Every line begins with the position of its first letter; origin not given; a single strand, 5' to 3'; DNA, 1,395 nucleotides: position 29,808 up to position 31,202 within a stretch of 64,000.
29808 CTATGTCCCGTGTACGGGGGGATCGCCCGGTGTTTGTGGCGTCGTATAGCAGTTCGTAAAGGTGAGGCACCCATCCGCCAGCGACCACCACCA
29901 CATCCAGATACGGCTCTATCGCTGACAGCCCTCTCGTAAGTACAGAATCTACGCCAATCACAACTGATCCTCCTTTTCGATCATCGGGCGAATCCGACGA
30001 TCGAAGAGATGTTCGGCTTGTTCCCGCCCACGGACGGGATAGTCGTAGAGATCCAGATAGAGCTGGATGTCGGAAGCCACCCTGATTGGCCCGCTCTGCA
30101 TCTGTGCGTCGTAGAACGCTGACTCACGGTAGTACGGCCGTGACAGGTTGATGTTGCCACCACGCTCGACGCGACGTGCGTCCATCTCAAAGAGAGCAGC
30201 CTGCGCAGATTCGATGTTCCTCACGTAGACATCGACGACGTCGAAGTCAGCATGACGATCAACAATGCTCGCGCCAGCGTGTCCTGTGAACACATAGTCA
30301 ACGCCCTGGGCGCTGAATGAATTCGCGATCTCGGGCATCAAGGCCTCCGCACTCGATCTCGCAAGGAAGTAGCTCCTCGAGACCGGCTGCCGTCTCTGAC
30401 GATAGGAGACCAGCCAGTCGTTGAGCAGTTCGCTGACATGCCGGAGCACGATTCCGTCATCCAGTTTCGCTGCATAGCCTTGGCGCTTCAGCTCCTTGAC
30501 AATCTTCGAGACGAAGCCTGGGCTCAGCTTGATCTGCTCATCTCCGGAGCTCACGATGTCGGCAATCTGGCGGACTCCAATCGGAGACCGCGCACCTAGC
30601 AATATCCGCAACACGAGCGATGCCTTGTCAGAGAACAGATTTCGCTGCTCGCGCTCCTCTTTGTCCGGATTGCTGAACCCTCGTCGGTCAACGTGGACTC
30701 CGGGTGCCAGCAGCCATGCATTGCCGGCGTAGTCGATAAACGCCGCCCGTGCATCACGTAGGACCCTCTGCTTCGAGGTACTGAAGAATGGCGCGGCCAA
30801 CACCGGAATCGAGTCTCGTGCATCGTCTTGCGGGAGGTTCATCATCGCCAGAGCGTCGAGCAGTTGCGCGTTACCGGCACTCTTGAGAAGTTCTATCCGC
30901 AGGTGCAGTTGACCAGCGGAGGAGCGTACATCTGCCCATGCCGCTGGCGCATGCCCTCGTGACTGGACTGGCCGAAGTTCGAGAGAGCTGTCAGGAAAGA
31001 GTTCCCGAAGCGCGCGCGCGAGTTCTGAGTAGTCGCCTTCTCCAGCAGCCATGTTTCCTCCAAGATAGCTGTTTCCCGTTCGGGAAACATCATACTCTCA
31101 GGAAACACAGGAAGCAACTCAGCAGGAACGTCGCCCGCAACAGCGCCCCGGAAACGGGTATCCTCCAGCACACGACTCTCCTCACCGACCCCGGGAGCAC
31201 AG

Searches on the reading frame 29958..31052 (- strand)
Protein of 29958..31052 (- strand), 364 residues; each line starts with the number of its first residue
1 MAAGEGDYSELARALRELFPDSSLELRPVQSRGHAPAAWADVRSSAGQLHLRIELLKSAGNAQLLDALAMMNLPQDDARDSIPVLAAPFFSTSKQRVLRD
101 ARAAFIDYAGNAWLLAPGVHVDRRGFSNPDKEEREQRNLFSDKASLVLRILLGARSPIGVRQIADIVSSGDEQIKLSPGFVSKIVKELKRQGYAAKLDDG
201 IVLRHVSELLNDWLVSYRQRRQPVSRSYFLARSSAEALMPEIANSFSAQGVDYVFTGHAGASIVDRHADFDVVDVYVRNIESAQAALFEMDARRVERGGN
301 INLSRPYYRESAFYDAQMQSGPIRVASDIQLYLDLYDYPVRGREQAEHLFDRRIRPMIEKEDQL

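Call 3: search_protein_families(library=pfam, proteins=[window:29958-31052:-], max_evalue=1)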
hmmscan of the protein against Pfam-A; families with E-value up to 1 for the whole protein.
window:29958-31052:- (364 aa): 2 families
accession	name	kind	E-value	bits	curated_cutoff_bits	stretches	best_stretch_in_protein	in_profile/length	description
PF09952.14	AbiEi_2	-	3.8e-08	34.2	21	1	206-353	5-141/143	Transcriptional regulator, AbiEi antitoxin, Type IV TA system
PF25521.1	HTH_TANC1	-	0.047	13.9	27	1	141-218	9-82/154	TANC1-like, winged helix-turn-helix domain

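Call 4: search_protein_families(library=ncbifam, proteins=[window:29958-31052:-], max_evalue=1)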
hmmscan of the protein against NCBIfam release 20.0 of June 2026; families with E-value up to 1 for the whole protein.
window:29958-31052:- (364 aa): 0 families

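Call 5: search_protein_families(library=padloc, proteins=[window:29958-31052:-], max_evalue=1)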
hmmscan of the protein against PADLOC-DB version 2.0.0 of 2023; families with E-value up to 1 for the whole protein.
window:29958-31052:- (364 aa): 0 families

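Call 11: find_homologous_proteins(query=window:29958-31052:-)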
Query window:29958-31052:- (364 aa): 448 proteins with E <= 0.001 among 8000 candidates; the best 120 are listed.
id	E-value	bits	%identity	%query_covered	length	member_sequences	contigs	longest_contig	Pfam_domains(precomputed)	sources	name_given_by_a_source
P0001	1.6e-233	792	100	100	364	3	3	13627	PF09952.15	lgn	-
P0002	2.1e-177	608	78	99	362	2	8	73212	PF09952.15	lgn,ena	-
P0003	2.9e-166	571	71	100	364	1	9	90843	PF09952.15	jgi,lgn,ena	-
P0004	1.6e-161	556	70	100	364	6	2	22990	PF09952.15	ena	-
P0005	2.6e-159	548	66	100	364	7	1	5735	PF09952.15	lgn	-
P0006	5.0e-155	534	65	100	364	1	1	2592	PF09952.15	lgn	-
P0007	9.5e-152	523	64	98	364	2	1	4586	PF09952.15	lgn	-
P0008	3.9e-149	515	63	100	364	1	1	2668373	PF09952.15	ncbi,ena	-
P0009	1.8e-148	513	62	100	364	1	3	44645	PF09952.15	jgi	jgi:hypothetical protein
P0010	1.6e-147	510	63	100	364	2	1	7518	PF09952.15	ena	-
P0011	2.9e-147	509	63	98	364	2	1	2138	PF09952.15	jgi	jgi:hypothetical protein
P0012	4.9e-147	508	63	100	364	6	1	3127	PF09952.15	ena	-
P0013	5.0e-146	505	63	100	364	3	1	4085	PF09952.15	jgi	-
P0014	1.6e-145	503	62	99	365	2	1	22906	PF09952.15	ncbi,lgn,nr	ncbi:MAG: type IV toxin-antitoxin system AbiEi family antitoxin [Coriobacteriia bacterium]|nr:type I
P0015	2.2e-145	502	63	98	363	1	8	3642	PF09952.15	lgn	-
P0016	6.6e-145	501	63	100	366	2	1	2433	PF09952.15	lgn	-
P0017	3.7e-144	498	62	100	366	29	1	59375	PF09952.15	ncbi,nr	ncbi:MAG: hypothetical protein LLG08_02465 [Actinomycetia bacterium]|nr:hypothetical protein [Actino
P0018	3.8e-144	498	63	98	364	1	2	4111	PF09952.15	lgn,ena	-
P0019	1.1e-142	494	61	100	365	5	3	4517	PF09952.15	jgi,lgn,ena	-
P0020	8.7e-142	491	61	97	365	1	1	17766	PF09952.15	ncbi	-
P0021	1.3e-140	487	60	100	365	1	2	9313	PF09952.15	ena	-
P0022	2.1e-140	486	60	100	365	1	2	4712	PF09952.15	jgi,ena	-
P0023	2.2e-140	486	61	100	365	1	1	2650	PF09952.15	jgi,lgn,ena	-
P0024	3.0e-140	486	60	100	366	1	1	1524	PF09952.15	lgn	-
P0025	3.1e-140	486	62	100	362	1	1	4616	PF09952.15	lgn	-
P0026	5.4e-140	485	61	100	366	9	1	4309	PF09952.15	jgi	-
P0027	2.3e-139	483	61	100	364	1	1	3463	PF09952.15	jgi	-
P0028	7.6e-139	481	60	98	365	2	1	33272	PF09952.15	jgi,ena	-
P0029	8.5e-138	478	61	99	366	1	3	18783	PF09952.15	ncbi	ncbi:MAG: type IV toxin-antitoxin system AbiEi family antitoxin [Coriobacteriia bacterium]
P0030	9.1e-138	477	58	99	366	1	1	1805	PF09952.15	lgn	-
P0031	9.4e-138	477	60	99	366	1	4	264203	PF09952.15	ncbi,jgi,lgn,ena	-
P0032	1.2e-137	477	60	97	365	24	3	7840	PF09952.15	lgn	-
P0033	2.4e-137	476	61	100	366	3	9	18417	PF09952.15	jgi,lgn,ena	-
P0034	2.4e-137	476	58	99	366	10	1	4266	PF09952.15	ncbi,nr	ncbi:MAG: hypothetical protein KJ747_04400 [Actinobacteria bacterium]|nr:hypothetical protein [Actin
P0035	4.5e-137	475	59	99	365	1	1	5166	PF09952.15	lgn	-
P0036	1.5e-136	473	57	99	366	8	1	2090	PF09952.15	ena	-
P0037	4.2e-136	472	60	100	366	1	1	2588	PF09952.15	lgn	-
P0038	7.7e-136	471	57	99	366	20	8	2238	PF09952.15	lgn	-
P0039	2.1e-134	466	58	100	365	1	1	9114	PF09952.15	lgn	-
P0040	2.3e-134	466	58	100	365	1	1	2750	PF09952.15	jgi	jgi:hypothetical protein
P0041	9.1e-134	464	58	100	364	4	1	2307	PF09952.15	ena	-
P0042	2.4e-133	463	59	100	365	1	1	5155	PF09952.15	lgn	-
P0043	5.2e-133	462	60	98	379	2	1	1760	PF09952.15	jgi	jgi:hypothetical protein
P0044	3.9e-132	459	58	97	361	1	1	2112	PF09952.15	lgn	-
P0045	4.2e-130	452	57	100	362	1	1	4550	PF09952.15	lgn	-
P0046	7.7e-130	451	59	97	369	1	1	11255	PF09952.15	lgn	-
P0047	2.9e-129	449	58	98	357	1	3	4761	PF09952.15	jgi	jgi:hypothetical protein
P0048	5.0e-129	449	59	98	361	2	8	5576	PF09952.15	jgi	jgi:hypothetical protein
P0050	1.2e-124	434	57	98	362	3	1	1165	PF09952.15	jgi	-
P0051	9.2e-124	431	57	100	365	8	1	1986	PF09952.15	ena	-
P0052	3.8e-121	423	66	78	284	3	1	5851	PF09952.15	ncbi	ncbi:MAG: type IV toxin-antitoxin system AbiEi family antitoxin, partial [Coriobacteriia bacterium]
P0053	7.1e-121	422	61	84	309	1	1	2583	PF09952.15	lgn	-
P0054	1.5e-119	417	54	100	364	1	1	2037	PF09952.15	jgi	jgi:hypothetical protein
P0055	3.5e-117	410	54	100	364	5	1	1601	PF09952.15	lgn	-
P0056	3.7e-117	410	54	100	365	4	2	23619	PF09952.15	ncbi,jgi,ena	ncbi:MAG TPA: type IV toxin-antitoxin system AbiEi family antitoxin [Coriobacteriia bacterium]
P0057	2.4e-116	407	55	100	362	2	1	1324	PF09952.15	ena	-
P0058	2.8e-116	407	53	100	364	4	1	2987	PF09952.15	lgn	-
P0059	5.9e-116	406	55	98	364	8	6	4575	PF09952.15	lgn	-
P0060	9.7e-115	402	53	100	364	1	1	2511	PF09952.15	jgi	jgi:hypothetical protein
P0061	6.9e-114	399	62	77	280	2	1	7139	PF09952.15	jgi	jgi:hypothetical protein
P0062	4.6e-109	383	50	98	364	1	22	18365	PF09952.15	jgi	jgi:hypothetical protein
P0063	1.4e-108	381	51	99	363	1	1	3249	PF09952.15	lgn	-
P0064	1.0e-106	375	51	97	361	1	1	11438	PF09952.15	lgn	-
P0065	1.4e-106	375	64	72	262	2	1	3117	PF09952.15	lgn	-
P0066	1.2e-105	372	66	70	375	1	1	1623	PF09952.15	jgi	jgi:hypothetical protein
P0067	3.3e-102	361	49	99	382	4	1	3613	PF09952.15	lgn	-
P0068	2.2e-101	358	50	95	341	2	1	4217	PF09952.15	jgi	jgi:hypothetical protein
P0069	5.0e-100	353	49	97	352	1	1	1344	PF09952.15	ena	-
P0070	9.9e-95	336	48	96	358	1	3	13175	PF09952.15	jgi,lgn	jgi:hypothetical protein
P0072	1.4e-90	322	49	89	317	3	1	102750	PF09339.17,PF12802.14,PF09952.15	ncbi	ncbi:MAG: type IV toxin-antitoxin system AbiEi family antitoxin [Thermoleophilia bacterium]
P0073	9.4e-87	310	49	86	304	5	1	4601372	PF09339.17,PF12802.14,PF09952.15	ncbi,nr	ncbi:MAG: type IV toxin-antitoxin system AbiEi family antitoxin [Thermoleophilia bacterium]|nr:type 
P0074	2.3e-86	308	48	96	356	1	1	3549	PF09339.17,PF12802.14,PF09952.15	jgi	jgi:DNA-binding Lrp family transcriptional regulator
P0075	1.3e-85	306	46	96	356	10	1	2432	PF12802.14,PF09952.15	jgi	-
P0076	1.2e-84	303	47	99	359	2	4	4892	PF01047.29,PF09952.15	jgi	jgi:hypothetical protein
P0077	1.4e-84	303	48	96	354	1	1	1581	PF01047.29,PF13412.13,PF09339.17,PF12802.14,PF09952.15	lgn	-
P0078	1.6e-84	302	45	99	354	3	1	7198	PF09339.17,PF12802.14,PF09952.15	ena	-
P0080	4.4e-83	298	46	95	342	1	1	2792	PF12802.14,PF09952.15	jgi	jgi:hypothetical protein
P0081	3.2e-82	295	45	96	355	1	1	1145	PF09952.15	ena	-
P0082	5.8e-82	294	46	96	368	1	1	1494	PF01047.29,PF13412.13,PF09339.17,PF12802.14,PF09952.15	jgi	jgi:hypothetical protein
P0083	6.9e-82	294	45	96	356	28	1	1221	PF12802.14,PF09952.15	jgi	-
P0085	7.7e-82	294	47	96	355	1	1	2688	PF01047.29,PF13412.13,PF09339.17,PF12802.14,PF09952.15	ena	-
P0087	3.0e-81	292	44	97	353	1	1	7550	PF09339.17,PF12802.14,PF09952.15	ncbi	ncbi:MAG: hypothetical protein Kow00129_13690 [Thermoleophilia bacterium]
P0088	5.7e-81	291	45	97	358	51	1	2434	PF09952.15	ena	-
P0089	6.3e-81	291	45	96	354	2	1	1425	PF01047.29,PF09339.17,PF12802.14,PF09952.15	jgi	-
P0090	1.5e-80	289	44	100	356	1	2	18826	PF13412.13,PF09339.17,PF12802.14,PF09952.15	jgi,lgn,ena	-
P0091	1.6e-80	289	46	96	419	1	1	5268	PF12802.14,PF09952.15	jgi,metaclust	metaclust:\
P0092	1.8e-80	289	46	99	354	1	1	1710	PF09952.15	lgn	-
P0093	3.1e-80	288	45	96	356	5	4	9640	PF13412.13,PF09339.17,PF12802.14,PF09952.15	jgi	-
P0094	5.9e-80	287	45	97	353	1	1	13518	PF09339.17,PF12802.14,PF09952.15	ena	-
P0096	7.7e-80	287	44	97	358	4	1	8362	PF09952.15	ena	-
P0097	7.8e-80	287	44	96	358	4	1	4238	PF01047.29,PF13412.13,PF09339.17,PF12802.14,PF09952.15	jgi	jgi:DNA-binding Lrp family transcriptional regulator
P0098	9.5e-80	287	43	97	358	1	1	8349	PF09952.15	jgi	jgi:hypothetical protein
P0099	9.8e-80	287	45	96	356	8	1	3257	PF01047.29,PF09952.15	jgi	-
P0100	1.6e-79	286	46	96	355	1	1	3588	PF01047.29,PF09339.17,PF12802.14,PF09952.15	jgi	-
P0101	1.9e-79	286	45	96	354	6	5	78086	PF09339.17,PF12802.14,PF09952.15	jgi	-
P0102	2.2e-79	285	46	95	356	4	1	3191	PF01047.29,PF09952.15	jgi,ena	-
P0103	2.4e-79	285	44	96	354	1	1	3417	PF01047.29,PF09339.17,PF12802.14,PF09952.15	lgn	-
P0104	3.2e-79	285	46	88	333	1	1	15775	PF09952.15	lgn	-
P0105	7.7e-79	284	44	97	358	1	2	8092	PF09952.15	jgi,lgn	jgi:hypothetical protein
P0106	1.5e-78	283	46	96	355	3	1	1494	PF01047.29,PF09339.17,PF12802.14,PF09952.15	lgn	-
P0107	1.6e-78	283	44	97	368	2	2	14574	PF09339.17,PF12802.14,PF09952.15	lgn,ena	-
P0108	2.4e-78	282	45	96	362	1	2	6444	PF09952.15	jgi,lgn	-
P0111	5.2e-78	281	46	96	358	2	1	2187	PF09952.15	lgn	-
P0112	8.3e-78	280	45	96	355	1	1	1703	PF01047.29,PF13412.13,PF09339.17,PF12802.14,PF09952.15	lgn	-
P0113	8.8e-78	280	43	97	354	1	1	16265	PF09339.17,PF12802.14,PF09952.15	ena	-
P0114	8.9e-78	280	44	95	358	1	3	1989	PF01047.29,PF01978.26,PF09339.17,PF12802.14,PF09952.15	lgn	-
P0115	1.0e-77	280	48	86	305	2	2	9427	PF09952.15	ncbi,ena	-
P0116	1.4e-77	280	47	95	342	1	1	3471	PF09339.17,PF12802.14,PF09952.15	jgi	-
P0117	1.4e-77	279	45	96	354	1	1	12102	PF01047.29,PF09339.17,PF12802.14,PF09952.15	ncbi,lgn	-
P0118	1.5e-77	279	43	99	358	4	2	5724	PF09952.15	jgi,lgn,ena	-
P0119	2.0e-77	279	44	96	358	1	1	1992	PF09952.15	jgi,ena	-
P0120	2.8e-77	279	43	99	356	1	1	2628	PF09952.15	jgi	jgi:hypothetical protein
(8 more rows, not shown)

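Call 13: find_encoding_contigs(protein=P0002, flank=8000, max_places=3)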
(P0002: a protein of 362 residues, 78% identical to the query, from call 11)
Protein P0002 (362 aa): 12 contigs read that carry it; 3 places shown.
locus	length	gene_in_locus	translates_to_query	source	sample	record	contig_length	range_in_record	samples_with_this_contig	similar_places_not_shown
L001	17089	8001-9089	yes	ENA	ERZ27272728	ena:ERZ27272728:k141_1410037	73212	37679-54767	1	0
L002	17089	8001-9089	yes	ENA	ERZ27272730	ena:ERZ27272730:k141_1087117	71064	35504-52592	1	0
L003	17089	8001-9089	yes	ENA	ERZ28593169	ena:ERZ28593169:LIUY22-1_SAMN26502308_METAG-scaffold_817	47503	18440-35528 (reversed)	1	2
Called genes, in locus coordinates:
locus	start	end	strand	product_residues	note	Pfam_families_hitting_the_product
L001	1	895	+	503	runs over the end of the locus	PF00004:AAA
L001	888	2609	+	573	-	-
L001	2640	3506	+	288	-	-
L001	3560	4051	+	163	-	-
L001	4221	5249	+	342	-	-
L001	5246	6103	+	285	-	PF01520:Amidase_3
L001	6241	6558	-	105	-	PF00578:AhpC-TSA, PF08534:Redoxin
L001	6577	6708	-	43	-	PF08534:Redoxin (weak), PF00578:AhpC-TSA (weak)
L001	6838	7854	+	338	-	-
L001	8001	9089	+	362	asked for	PF09952:AbiEi_2 (weak)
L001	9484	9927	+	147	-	PF12281:NTP_transf_8 (weak)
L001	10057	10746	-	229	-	PF00528:BPD_transp_1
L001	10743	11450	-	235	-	PF00528:BPD_transp_1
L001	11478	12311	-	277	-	PF00497:SBP_bac_3, PF10613:Lig_chan-Glu_bd (faint), PF09084:NMT1 (faint)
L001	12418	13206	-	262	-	PF00005:ABC_tran, PF02463:SMC_N (weak), PF13304:AAA_21 (weak)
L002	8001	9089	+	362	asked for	PF09952:AbiEi_2 (weak)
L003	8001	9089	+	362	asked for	PF09952:AbiEi_2 (weak)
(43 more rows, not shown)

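Call 14: find_encoding_contigs(protein=P0008, flank=8000, max_places=2)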
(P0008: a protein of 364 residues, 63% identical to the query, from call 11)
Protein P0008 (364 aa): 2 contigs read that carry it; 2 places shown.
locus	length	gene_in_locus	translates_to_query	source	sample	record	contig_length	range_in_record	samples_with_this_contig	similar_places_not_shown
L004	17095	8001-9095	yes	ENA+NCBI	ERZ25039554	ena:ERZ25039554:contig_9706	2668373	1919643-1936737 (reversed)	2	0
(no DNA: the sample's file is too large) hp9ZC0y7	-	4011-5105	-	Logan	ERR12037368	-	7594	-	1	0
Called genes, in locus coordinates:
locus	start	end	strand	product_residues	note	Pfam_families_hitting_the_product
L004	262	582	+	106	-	PF01527:HTH_Tnp_1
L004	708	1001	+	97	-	PF13276:HTH_21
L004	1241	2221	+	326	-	-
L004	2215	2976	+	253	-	-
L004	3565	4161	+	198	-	PF13338:AbiEi_4 (weak)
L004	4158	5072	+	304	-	PF08843:AbiEii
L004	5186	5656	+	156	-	PF04542:Sigma70_r2, PF08281:Sigma70_r4_2 (weak), PF04545:Sigma70_r4 (weak)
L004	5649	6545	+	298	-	-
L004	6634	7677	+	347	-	-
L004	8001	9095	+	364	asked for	PF09952:AbiEi_2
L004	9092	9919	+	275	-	PF12281:NTP_transf_8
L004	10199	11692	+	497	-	-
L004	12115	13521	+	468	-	PF04185:Phosphoesterase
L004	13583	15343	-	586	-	PF00672:HAMP, PF08448:PAS_4 (weak), PF00512:HisKA, PF02518:HATPase_c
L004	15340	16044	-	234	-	PF00072:Response_reg, PF00486:Trans_reg_C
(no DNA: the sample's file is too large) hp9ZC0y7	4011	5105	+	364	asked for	PF09952:AbiEi_2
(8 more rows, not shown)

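Call 15: find_encoding_contigs(protein=P0073, flank=8000, max_places=2)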
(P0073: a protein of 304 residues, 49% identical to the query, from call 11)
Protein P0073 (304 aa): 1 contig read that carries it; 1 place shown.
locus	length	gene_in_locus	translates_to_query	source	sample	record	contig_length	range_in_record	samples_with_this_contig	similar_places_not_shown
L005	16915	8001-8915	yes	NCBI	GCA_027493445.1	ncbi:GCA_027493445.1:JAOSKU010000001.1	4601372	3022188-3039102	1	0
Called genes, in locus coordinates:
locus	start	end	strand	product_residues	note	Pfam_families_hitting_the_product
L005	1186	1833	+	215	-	PF02607:B12-binding_2, PF02310:B12-binding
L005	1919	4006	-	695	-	PF09369:MZB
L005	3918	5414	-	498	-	PF00271:Helicase_C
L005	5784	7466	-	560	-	PF00270:DEAD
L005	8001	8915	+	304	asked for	PF09339:HTH_IclR (weak), PF12802:MarR_2 (faint), PF09952:AbiEi_2 (faint)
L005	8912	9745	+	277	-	PF12281:NTP_transf_8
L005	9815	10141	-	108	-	-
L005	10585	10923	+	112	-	PF15731:MqsA_antitoxin (weak), PF12844:HTH_19 (weak), PF13560:HTH_31, PF01381:HTH_3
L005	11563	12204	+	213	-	-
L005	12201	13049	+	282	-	PF12281:NTP_transf_8 (weak)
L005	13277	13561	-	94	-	-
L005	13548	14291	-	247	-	-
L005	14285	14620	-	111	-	-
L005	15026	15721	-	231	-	-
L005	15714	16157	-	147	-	PF04343:DUF488, PF22751:DUF488-N3a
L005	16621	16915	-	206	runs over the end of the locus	PF13529:Peptidase_C39_2 (weak)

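Call 29: search_solved_structures(query=window:29958-31052:-, max_evalue=10, show_alignments=2)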
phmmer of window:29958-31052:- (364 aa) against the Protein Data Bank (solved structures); distinct sequences matched with E-value up to 10: 1.
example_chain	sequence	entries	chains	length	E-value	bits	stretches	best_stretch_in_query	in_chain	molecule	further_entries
1efu_B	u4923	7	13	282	0.76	12.4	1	162-310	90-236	ELONGATION FACTOR TS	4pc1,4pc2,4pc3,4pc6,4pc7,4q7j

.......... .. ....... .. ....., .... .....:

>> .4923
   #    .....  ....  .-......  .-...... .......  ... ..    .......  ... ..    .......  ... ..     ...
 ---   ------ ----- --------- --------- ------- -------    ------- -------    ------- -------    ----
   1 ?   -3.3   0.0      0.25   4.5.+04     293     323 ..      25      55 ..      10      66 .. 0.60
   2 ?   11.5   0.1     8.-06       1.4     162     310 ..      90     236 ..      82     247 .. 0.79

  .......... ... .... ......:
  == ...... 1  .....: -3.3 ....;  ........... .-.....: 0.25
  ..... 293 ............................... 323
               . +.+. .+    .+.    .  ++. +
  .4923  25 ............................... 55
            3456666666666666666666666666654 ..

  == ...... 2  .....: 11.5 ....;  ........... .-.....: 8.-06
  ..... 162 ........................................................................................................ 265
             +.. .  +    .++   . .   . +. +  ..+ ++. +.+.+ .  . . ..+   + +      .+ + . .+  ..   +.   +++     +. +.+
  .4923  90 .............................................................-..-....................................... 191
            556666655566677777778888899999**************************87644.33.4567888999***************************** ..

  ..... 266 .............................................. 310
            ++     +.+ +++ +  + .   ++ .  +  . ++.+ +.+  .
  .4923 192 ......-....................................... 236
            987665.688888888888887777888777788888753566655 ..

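Call 36: search_solved_structures(query=A1, max_evalue=10, show_alignments=2)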
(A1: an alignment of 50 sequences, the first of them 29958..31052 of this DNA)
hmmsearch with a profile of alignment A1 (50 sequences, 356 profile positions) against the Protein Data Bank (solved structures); distinct sequences matched with E-value up to 10: 22.
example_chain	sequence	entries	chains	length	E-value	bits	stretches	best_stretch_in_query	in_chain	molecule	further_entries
9vg2_A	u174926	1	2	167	0.023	17.2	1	146-191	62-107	MarR-family transcriptional regulator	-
8za5_A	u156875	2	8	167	0.023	17.2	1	146-191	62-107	MarR-family transcriptional regulator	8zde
4ham_A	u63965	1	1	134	0.063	15.7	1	147-189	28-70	Lmo2241 protein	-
3qkz_A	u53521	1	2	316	0.13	14.7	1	258-328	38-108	Aldo-keto reductase family 1, member B7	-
3o3r_A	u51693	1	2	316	0.14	14.6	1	258-328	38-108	Aldo-keto reductase family 1, member B7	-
7qca_ST0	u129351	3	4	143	0.14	14.6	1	165-201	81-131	40S Ribosomal protein S19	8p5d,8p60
6cmv_A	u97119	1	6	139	0.19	14.2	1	146-191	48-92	Transcriptional regulator Lrs14-like protein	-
6kta_A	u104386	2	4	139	0.19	14.1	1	151-196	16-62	HTH-type transcriptional regulator MntR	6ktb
2x4h_A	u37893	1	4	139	0.24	13.8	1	153-198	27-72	HYPOTHETICAL PROTEIN SSO2273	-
4hx4_A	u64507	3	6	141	0.35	13.3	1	150-197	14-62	TRANSCRIPTIONAL REGULATOR MNTR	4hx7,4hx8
3r60_A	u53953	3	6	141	0.36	13.3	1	150-197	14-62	Transcriptional regulator mntR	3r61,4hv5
1on1_A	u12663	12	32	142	0.36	13.2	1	150-197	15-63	Transcriptional regulator mntR | HTH-type transcriptional regulator MntR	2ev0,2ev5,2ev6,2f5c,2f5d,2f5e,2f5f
1on2_A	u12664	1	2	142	0.36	13.2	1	150-197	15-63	Transcriptional regulator mntR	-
4hv6_A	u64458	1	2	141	0.38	13.2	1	150-197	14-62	Transcriptional regulator MntR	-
1sfx_A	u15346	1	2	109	0.43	13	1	148-190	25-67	Conserved hypothetical protein AF2008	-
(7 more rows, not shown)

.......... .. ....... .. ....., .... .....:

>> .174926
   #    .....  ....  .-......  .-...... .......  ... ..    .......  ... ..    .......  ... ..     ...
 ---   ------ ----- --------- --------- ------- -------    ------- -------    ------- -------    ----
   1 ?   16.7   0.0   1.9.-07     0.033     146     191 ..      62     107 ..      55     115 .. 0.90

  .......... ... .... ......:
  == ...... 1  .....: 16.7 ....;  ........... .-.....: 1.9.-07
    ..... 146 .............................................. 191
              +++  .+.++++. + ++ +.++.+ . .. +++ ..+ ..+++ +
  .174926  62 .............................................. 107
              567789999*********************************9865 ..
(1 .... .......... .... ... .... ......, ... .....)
